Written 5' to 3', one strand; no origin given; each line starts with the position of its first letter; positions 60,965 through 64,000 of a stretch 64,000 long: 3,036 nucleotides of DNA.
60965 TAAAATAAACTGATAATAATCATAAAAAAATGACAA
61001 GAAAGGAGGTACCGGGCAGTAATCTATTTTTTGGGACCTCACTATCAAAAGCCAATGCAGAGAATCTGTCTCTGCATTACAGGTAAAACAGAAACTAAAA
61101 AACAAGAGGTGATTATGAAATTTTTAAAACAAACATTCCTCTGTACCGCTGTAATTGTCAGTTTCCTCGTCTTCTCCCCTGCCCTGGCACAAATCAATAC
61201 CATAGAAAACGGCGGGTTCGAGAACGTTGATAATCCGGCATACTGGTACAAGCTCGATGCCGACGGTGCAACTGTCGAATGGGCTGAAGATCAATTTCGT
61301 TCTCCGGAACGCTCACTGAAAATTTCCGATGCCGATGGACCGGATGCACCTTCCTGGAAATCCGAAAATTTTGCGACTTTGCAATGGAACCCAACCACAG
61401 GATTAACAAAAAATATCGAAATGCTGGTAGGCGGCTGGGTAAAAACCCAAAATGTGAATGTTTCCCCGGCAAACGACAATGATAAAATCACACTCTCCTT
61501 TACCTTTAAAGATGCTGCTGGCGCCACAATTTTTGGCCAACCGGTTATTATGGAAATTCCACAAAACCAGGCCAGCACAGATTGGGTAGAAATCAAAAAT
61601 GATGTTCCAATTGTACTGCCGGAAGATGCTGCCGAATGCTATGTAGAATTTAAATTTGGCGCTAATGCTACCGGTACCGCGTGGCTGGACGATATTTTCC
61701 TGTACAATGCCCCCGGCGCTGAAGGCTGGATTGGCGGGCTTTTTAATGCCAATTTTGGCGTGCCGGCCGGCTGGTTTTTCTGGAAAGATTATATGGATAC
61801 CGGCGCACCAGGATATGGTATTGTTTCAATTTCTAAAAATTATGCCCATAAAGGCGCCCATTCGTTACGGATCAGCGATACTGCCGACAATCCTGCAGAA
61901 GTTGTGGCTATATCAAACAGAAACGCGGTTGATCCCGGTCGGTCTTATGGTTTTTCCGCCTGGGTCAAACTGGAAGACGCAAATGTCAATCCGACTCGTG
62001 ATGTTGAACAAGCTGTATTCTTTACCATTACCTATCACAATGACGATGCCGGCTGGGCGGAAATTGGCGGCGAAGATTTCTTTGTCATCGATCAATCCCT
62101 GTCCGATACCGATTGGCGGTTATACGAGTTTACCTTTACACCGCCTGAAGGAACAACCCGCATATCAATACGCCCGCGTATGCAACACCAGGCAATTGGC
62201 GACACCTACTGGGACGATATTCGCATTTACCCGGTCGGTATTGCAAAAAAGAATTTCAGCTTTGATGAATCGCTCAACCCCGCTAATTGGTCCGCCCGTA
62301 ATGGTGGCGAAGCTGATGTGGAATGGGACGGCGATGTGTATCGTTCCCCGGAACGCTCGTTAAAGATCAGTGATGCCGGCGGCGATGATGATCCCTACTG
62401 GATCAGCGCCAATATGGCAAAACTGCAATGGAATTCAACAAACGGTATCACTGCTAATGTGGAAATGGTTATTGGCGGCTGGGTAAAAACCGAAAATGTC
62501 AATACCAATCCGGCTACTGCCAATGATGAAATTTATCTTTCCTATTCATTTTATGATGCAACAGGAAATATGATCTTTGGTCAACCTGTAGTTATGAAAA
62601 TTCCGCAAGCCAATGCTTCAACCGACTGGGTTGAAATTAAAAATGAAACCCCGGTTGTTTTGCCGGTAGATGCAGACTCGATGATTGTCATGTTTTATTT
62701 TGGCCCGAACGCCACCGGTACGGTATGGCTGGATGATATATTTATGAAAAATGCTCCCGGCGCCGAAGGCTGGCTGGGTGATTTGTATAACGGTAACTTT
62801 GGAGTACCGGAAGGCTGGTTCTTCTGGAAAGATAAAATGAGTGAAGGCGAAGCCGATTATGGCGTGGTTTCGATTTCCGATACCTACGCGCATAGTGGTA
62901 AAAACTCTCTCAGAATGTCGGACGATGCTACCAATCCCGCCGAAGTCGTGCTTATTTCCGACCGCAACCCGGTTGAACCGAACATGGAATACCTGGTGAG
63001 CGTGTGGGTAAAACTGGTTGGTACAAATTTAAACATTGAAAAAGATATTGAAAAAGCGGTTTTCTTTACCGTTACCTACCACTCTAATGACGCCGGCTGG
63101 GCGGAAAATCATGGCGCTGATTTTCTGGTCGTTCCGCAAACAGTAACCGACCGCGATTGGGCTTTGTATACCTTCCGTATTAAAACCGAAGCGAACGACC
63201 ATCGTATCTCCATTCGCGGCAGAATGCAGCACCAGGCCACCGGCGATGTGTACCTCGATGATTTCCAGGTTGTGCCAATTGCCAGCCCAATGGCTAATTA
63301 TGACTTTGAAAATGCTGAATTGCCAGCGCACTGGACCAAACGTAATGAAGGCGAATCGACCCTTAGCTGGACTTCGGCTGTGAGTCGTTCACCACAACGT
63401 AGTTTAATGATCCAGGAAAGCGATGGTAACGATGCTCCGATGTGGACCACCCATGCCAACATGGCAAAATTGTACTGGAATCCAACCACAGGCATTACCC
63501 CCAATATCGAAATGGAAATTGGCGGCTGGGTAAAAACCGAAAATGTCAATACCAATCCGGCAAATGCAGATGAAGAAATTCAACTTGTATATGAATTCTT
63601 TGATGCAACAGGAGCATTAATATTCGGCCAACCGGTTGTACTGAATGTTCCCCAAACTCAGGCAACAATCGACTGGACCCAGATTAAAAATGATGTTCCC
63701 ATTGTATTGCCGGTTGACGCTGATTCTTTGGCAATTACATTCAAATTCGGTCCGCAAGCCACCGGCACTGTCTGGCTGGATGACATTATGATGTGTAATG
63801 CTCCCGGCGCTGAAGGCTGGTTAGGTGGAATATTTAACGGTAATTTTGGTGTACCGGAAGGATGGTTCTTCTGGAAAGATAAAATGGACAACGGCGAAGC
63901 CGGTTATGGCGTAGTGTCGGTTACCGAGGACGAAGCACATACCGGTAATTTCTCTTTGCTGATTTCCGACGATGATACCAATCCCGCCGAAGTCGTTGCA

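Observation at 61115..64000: Giant open-ended secreted protein composed of tandem ~350-aa units, each a pair of CBM-like beta-sandwich domains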

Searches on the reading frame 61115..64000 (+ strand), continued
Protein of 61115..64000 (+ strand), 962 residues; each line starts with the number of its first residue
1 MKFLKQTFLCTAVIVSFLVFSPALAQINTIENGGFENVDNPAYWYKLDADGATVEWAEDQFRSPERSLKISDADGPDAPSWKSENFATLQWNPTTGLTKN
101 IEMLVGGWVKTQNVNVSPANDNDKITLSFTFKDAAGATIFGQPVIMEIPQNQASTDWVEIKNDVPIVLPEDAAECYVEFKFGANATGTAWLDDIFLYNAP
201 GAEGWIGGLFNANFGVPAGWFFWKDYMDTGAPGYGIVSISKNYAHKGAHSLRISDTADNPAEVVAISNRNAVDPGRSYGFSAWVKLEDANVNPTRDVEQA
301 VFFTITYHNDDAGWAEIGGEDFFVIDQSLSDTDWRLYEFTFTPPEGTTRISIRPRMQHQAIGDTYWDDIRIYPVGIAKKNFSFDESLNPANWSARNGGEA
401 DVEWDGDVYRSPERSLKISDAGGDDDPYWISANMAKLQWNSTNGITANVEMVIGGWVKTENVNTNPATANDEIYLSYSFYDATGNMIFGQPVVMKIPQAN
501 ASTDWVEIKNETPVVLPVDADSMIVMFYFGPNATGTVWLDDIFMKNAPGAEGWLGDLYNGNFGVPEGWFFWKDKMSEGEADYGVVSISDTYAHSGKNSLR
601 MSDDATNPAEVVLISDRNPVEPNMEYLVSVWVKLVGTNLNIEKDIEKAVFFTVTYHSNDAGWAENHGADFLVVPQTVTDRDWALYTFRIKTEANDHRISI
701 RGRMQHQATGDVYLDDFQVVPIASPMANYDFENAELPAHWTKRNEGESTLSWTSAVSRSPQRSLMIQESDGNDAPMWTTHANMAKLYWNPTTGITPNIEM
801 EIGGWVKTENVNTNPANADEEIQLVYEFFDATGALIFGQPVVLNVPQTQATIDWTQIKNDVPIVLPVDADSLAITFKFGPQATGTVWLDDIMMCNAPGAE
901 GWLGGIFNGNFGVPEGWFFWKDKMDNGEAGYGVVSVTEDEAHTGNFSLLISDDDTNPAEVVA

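Call 82: find_encoding_contigs(protein=P0146, flank=9000, max_places=1)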
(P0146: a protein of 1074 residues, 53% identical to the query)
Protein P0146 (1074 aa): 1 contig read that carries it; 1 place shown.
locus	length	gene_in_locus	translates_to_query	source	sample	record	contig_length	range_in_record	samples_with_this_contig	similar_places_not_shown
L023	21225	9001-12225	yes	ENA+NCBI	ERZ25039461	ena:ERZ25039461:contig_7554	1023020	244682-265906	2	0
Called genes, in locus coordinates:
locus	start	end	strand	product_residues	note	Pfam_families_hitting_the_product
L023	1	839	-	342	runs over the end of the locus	PF08240:ADH_N, PF16912:Glu_dehyd_C (weak), PF00107:ADH_zinc_N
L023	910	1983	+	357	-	PF13145:Rotamase_2, PF00639:Rotamase, PF13616:Rotamase_3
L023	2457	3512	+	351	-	PF00356:LacI, PF00532:Peripla_BP_1, PF13407:Peripla_BP_4, PF13377:Peripla_BP_3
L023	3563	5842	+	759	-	-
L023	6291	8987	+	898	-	PF13620:CarboxypepD_reg, PF13715:CarbopepD_reg_2, PF00593:TonB_dep_Rec_b-barrel, PF25183:OMP_b-brl_4 (weak)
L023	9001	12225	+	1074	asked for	-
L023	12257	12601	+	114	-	PF03687:UPF0164, PF19572:PorV (weak)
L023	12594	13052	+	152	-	-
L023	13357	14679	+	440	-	PF01547:SBP_bac_1, PF13416:SBP_bac_8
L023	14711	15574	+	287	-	PF00528:BPD_transp_1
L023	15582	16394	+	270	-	PF00528:BPD_transp_1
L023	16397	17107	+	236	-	-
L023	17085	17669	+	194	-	PF04041:Glyco_hydro_130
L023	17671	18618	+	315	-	PF04041:Glyco_hydro_130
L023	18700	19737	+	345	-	-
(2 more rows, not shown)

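Call 87: search_solved_structures(query=A4, max_evalue=10, show_alignments=1)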
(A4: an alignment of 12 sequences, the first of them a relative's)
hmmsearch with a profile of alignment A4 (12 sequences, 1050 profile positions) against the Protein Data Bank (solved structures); distinct sequences matched with E-value up to 10: 0.

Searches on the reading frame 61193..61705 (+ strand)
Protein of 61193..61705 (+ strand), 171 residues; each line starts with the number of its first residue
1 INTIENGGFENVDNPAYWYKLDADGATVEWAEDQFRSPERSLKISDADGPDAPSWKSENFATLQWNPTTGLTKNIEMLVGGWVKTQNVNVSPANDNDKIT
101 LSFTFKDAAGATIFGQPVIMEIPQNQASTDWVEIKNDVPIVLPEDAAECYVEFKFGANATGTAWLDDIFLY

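Call 79: search_protein_families(library=pfam, proteins=[window:61193-61705:+], max_evalue=10)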
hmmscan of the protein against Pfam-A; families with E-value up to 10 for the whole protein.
window:61193-61705:+ (171 aa): 2 families
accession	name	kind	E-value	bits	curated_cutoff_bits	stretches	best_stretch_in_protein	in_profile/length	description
PF02369.22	Big_1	-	0.00012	22.5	34.9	1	88-127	8-47/93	Bacterial Ig-like domain (group 1)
PF07675.18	Cleaved_Adhesin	-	0.046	14.1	21.4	1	6-32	5-31/174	Cleaved Adhesin Domain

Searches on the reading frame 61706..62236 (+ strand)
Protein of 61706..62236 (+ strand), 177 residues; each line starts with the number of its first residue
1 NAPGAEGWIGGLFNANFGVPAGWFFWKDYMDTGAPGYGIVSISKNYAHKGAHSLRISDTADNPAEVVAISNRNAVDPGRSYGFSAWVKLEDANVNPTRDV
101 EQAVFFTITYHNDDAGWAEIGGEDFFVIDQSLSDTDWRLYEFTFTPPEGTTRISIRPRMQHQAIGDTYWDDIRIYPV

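Call 79: search_protein_families(library=pfam, proteins=[window:61706-62236:+], max_evalue=10)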
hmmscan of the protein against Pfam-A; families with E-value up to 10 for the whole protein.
window:61706-62236:+ (177 aa): 2 families
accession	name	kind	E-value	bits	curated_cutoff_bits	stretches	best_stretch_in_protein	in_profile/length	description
PF02018.23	CBM_4_9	-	2.1e-12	48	25.9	1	14-154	6-126/136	Carbohydrate binding domain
PF22210.2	VP17_central_barrel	-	0.076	13.5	27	1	107-151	30-71/82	Large MCP VP17 central beta-barrel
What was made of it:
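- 61706..62236 (+): Module B1 (177 aa), Pfam CBM_4_9. 48.0 bits against a cutoff of 25.9 (call 79)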

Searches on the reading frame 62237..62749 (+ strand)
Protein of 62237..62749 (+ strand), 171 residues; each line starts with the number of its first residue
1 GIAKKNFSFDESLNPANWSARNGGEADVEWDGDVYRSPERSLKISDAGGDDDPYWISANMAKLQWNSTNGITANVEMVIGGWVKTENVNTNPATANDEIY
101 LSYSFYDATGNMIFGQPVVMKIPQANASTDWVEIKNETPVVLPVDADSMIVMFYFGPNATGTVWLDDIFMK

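Call 26: search_solved_structures(query=A1, max_evalue=10, show_alignments=2)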
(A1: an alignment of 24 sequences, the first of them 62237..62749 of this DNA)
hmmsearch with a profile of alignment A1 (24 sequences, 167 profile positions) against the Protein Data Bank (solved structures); distinct sequences matched with E-value up to 10: 4.
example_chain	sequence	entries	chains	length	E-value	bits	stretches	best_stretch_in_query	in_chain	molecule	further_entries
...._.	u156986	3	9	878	0.0012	21.9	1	72-165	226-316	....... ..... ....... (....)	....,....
2w87_A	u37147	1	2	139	0.41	13.7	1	18-51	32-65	ESTERASE D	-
2w46_A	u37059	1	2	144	0.45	13.6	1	18-51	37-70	ESTERASE D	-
3udo_A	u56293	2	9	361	1.1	12.3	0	82-118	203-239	3-isopropylmalate dehydrogenase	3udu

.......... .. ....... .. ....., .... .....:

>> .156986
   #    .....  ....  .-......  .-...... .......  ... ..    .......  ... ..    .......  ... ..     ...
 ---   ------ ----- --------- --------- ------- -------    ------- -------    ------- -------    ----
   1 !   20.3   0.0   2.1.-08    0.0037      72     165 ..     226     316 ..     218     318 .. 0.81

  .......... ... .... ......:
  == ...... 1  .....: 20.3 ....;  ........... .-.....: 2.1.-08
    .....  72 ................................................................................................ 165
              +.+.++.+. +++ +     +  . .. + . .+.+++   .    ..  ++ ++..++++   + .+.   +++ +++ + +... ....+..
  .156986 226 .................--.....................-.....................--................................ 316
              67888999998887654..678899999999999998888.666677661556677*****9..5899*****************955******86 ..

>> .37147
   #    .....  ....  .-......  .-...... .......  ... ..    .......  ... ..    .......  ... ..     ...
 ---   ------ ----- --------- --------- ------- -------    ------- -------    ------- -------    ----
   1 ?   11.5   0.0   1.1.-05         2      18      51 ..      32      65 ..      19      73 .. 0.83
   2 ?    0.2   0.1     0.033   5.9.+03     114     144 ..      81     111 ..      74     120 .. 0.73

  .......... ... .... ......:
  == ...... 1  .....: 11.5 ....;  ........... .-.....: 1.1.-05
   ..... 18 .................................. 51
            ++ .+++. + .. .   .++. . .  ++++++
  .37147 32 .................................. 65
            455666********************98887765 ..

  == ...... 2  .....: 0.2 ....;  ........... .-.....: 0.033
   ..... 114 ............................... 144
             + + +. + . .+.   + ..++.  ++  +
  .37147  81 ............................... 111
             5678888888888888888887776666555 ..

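Call 34: predict_structure(alignment_id=A1)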
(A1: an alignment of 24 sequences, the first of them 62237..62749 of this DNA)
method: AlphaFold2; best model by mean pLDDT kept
length: 171 residues; sequences in the alignment: 24
mean_pLDDT: 90.1   pTM: 0.84
mean pLDDT of the five models: 90.1, 89.2, 89.2, 88.9, 88.8
residues with pLDDT >= 90: 132; 70-90: 23; 50-70: 8; < 50: 8
segments of 3 or more residues with pLDDT < 50: 1-8
pLDDT, mean of each block of 10 residues (from residue 1): 45 69 88 88 91 92 89 96 98 96 98 97 98 97 97 96 96 93
secondary structure, 60 per line:
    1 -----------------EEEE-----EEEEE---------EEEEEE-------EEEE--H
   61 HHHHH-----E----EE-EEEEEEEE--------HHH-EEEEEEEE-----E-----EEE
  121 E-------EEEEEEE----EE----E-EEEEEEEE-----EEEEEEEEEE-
elements in order: E18-21 E27-31 E41-46 E54-57 H60-65 E79-86 E99-106 E118-121 E129-135 E148-155 E161-170

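Call 37: fold_search(model_id=the predicted structure, library=pdb)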
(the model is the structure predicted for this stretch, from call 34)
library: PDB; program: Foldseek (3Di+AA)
matches with E <= 10: 1044; with E <= 0.001: 41
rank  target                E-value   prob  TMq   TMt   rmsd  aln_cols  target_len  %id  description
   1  4xup_E                7.4e-07  1.00  0.50  0.53   5.7       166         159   14  Structure of the N-terminal CBM22-1-CBM22-2 tandem domain from Paenibacillus barcinonensis Xyn10C (released 2015-06-03)
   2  4xup_C                7.8e-07  1.00  0.50  0.53   5.7       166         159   14  Structure of the N-terminal CBM22-1-CBM22-2 tandem domain from Paenibacillus barcinonensis Xyn10C (released 2015-06-03)
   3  4xuo_A                9.6e-07  1.00  0.47  0.50   6.6       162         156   16  Structure of the CBM22-1 xylan-binding domain from Paenibacillus barcinonensis Xyn10C (released 2015-06-03)
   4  5w6h_A                3.0e-06  1.00  0.58  0.17   3.9       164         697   16  Crystal structure of Bacteriophage CBA120 tailspike protein 4 enzymatically active domain (TSP4dN, orf213) (released 2018-10-24)
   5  8iq9_A                4.7e-06  1.00  0.56  0.20   4.1       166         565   16  Crystal structure of trimeric K2-2 TSP in complex with tetrasaccharide and octasaccharide (released 2024-02-21)
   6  8iqe_B                6.1e-06  1.00  0.56  0.20   4.1       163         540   16  Crystal structure of tetrameric K2-2 TSP (released 2024-02-21)
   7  8iqe_D                1.1e-05  1.00  0.57  0.20   4.1       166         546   16  Crystal structure of tetrameric K2-2 TSP (released 2024-02-21)
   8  1h6y_A                1.1e-05  1.00  0.48  0.51   5.6       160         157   14  The role of conserved amino acids in the cleft of the C-terminal family 22 carbohydrate binding module of Clostridium  (released 2002-06-27)
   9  8iq5_A                1.1e-05  1.00  0.55  0.19   4.3       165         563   17  Crystal structure of trimeric K2-2 TSP (released 2024-02-21)
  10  8iq9_B                1.3e-05  1.00  0.60  0.21   3.7       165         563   16  Crystal structure of trimeric K2-2 TSP in complex with tetrasaccharide and octasaccharide (released 2024-02-21)
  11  8iqe_C                1.3e-05  1.00  0.52  0.19   4.6       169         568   18  Crystal structure of tetrameric K2-2 TSP (released 2024-02-21)
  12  1dyo_A                1.4e-05  1.00  0.48  0.52   5.4       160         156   14  Xylan-Binding Domain from CBM 22, formally x6b domain (released 2000-07-04)
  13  8iqe_A                1.5e-05  1.00  0.57  0.20   3.9       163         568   15  Crystal structure of tetrameric K2-2 TSP (released 2024-02-21)
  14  8iq5_D                1.5e-05  1.00  0.55  0.19   4.2       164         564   18  Crystal structure of trimeric K2-2 TSP (released 2024-02-21)
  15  2zey_A                2.3e-05  1.00  0.50  0.58   5.3       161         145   15  Family 16 carbohydrate binding module (released 2008-03-04)
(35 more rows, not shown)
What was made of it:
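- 62237..62749 (+): Module A2 (171 aa). AlphaFold2 model pLDDT 90. Call 34; fold matches to CBM22/16/11/4 (call 37)
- The A model has pLDDT 90 and matches CBM22/16/11/4 at Foldseek E 1e-6 to 1e-4 (calls 34, 37). The A fold also resembles gingipain K1/K3 adhesin domains and phage receptor-binding lectin domains (call 37).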

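Call 58: search_protein_representatives(alignment_id=A1)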
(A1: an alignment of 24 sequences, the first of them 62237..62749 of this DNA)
Query: 24 sequences, 167 profile positions. Proteins with E-value up to 0.001 (for the whole library): 405; up to 1e-10: 130; up to 1e-30: 55. The best 150 are listed.
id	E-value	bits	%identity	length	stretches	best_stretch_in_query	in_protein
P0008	2.3e-220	740.0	-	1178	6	2-166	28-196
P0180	7.9e-149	507.3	-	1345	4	5-167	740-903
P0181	1.9e-135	463.8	-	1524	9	3-165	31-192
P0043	3.5e-134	459.7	-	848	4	2-166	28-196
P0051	3.1e-127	437.1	-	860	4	4-166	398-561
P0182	4.4e-124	426.8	-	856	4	4-166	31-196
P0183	3.9e-120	414.0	-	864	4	4-167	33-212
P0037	2.5e-119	411.3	-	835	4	4-167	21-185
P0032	1.1e-113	393.0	-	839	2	4-167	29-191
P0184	1.7e-103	359.8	-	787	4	5-164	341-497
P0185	1.1e-95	334.4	-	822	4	3-166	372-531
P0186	3.5e-84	297.0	-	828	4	3-164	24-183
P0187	6.9e-84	296.0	-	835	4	3-164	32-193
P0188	4.7e-80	283.6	-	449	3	4-166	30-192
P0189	7.1e-80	283.0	-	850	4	3-166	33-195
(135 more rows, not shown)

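Call 79: search_protein_families(library=pfam, proteins=[window:62237-62749:+], max_evalue=10)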
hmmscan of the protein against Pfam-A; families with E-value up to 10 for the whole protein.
window:62237-62749:+ (171 aa): 0 families

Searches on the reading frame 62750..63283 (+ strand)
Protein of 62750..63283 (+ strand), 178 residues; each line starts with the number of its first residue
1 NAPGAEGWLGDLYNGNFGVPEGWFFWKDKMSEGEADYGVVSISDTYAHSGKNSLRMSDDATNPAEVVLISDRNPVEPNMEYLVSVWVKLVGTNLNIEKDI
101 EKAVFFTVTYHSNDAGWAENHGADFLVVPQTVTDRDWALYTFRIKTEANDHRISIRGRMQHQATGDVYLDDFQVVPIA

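Call 27: search_solved_structures(query=A2, max_evalue=10, show_alignments=2)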
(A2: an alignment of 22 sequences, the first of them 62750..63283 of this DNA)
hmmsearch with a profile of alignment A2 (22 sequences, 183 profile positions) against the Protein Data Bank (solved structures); distinct sequences matched with E-value up to 10: 12.
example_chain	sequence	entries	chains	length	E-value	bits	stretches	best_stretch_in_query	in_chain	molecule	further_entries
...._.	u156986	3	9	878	7.6e-07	32.2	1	62-181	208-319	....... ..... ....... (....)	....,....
1gui_A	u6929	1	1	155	7.6e-05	25.7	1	137-181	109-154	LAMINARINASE 16A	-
3jxs_A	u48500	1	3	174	0.022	17.7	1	121-182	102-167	Xylanase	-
8ag9_A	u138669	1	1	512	0.081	15.8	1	138-181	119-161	Endoglucanase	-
1k42_A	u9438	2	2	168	0.16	14.8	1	136-180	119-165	Xylanase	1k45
4xup_A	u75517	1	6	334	0.2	14.6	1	33-91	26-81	Endo-1,4-beta-xylanase C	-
3zyp_A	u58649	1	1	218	0.22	14.4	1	32-92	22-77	CIP1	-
4bj0_A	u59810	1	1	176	0.29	14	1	133-182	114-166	XYLANASE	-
2y64_A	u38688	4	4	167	0.38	13.6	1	133-181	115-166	XYLANASE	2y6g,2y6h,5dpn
4xuo_A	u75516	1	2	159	0.41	13.5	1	32-91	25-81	Endo-1,4-beta-xylanase C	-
2y6j_A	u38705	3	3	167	0.5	13.2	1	133-181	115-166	XYLANASE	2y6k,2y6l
9loc_A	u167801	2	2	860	0.59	13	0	22-75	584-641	Fc receptor-like protein 5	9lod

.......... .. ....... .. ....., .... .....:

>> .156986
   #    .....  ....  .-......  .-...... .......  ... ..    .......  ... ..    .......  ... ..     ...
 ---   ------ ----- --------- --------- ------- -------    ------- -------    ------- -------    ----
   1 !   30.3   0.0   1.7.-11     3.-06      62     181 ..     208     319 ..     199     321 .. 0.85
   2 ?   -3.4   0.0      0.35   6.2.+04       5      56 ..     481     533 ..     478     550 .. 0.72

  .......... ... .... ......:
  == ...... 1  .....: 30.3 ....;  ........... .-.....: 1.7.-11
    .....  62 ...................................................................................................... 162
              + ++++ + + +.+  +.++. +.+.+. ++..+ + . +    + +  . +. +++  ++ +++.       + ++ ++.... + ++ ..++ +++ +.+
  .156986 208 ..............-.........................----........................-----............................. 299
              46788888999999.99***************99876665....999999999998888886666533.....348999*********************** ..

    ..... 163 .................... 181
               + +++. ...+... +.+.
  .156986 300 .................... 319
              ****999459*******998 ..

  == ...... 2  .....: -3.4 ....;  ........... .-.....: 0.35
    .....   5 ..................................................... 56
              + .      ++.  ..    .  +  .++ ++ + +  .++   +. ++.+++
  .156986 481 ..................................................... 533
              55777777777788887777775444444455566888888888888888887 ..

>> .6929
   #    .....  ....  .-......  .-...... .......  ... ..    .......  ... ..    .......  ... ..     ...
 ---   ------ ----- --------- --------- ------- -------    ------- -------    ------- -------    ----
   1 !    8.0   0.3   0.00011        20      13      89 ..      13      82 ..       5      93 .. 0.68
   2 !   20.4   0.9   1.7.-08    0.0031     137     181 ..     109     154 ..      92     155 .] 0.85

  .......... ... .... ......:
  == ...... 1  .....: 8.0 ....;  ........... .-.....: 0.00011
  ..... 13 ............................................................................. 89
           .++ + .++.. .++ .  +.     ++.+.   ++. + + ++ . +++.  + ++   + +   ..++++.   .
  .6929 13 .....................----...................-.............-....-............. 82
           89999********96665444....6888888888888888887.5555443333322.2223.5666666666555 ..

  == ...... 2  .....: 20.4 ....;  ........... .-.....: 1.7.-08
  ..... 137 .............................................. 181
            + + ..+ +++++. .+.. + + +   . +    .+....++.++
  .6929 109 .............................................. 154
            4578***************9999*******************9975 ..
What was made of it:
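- On CAZy CBM family assignment (CBM4, 9, 16 or 22): Sequence-profile hits to solved CBM4 and CBM22 modules are weak (E 8e-5 to 0.5, call 27).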

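Call 79: search_protein_families(library=pfam, proteins=[window:62750-63283:+], max_evalue=10)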
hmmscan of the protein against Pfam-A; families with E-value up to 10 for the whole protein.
window:62750-63283:+ (178 aa): 2 families
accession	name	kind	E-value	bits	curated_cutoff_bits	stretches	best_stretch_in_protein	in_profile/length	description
PF02018.23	CBM_4_9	-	1.2e-10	42.3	25.9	1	12-154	4-126/136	Carbohydrate binding domain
PF21340.4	Polysacc_lyase-like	-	0.014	15.1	27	1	37-89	21-71/209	Cip1-like, core domain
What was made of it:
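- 62750..63283 (+): Module B2 (178 aa), Pfam CBM_4_9. 42.3 bits against a cutoff of 25.9 (call 79)
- Fold: B passes CBM_4_9 (call 79) and weakly matches solved CBM4 and CBM22 modules (call 27).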
